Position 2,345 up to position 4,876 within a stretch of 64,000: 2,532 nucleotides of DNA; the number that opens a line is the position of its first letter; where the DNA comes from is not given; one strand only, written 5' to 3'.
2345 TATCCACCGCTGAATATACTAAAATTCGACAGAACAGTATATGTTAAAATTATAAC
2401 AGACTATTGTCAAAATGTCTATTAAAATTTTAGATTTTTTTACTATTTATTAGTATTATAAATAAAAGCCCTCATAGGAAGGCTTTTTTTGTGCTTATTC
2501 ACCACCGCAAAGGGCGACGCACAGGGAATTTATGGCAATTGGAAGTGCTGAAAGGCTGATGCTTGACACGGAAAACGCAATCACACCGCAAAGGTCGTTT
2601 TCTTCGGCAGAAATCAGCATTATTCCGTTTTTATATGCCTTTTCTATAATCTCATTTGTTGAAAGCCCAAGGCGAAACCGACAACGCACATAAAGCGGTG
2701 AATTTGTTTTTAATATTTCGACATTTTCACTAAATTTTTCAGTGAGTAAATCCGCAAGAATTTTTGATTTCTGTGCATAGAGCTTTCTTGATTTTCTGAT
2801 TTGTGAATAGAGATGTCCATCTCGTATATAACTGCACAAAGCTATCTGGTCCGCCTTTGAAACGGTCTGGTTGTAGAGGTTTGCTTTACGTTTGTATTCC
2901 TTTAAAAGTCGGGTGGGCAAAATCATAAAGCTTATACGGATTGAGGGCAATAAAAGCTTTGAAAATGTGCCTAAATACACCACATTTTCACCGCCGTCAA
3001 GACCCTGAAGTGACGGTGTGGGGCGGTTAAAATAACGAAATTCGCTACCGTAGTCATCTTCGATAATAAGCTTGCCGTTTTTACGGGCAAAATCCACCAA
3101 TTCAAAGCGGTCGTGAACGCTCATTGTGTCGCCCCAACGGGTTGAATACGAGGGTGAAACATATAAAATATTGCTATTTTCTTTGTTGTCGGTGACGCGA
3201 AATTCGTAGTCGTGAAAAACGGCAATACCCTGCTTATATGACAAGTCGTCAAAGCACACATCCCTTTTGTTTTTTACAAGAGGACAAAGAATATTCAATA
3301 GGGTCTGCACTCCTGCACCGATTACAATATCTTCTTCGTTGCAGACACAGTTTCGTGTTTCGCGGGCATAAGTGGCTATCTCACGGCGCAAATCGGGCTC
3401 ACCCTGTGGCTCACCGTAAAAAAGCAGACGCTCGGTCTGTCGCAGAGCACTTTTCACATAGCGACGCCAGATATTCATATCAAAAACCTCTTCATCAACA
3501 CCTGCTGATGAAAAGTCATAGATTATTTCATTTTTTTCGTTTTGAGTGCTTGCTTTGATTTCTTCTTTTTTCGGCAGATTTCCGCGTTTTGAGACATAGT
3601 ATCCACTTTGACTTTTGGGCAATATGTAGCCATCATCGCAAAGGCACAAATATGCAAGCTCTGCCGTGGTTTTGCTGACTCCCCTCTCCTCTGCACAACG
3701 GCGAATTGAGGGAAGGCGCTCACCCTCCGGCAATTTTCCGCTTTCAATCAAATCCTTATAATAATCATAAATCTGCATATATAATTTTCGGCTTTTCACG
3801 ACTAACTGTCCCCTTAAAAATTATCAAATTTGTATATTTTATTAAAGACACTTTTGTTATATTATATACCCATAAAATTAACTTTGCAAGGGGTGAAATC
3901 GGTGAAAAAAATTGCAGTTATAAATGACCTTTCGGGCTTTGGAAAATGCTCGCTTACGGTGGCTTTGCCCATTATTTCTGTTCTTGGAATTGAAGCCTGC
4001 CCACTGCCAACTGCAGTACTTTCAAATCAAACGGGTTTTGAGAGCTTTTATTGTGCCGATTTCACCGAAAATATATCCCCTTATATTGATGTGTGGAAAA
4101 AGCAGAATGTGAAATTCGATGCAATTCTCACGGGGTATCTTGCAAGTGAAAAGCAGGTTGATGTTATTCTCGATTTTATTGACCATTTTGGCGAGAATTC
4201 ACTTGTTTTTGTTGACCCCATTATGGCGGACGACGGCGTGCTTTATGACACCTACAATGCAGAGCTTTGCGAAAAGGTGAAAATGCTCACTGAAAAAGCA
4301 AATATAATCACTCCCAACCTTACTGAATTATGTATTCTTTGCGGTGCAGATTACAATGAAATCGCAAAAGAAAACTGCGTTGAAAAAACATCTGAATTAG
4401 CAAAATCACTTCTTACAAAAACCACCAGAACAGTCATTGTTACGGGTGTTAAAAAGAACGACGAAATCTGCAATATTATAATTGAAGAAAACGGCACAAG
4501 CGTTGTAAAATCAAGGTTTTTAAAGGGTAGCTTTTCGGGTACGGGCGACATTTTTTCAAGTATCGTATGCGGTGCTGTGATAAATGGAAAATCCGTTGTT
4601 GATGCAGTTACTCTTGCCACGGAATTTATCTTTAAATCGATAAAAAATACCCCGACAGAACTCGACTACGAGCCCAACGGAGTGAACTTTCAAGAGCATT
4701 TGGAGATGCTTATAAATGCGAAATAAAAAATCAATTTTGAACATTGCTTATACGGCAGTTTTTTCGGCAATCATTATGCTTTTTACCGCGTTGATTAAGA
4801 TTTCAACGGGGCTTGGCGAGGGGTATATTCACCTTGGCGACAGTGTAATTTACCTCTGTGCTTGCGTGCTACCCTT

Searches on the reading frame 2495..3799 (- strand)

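Call 88: search_protein_families(library=pfam, proteins=[window:2495-3799:-], max_evalue=0.001)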
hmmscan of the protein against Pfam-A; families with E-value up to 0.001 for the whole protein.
window:2495-3799:- (434 aa): 2 families
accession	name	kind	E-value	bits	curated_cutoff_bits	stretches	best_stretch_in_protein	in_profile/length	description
PF00155.27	Aminotran_1_2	-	1.4e-11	44.7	19.7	2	223-372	160-307/361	Aminotransferase class I and II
PF00392.27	GntR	-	1.3e-08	34.8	27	1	6-69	1-64/64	Bacterial regulatory proteins, gntR family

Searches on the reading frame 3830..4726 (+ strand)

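Call 88: search_protein_families(library=pfam, proteins=[window:3830-4726:+], max_evalue=0.001)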
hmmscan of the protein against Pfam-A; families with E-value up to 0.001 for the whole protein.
window:3830-4726:+ (298 aa): 2 families
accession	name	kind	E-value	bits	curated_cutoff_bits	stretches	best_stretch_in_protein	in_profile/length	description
PF08543.17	Phos_pyr_kin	-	5.9e-25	88.5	27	1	81-274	47-235/246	Phosphomethylpyrimidine kinase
PF00294.29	PfkB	-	2.6e-06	27.4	25.8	1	135-265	162-284/302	pfkB family carbohydrate kinase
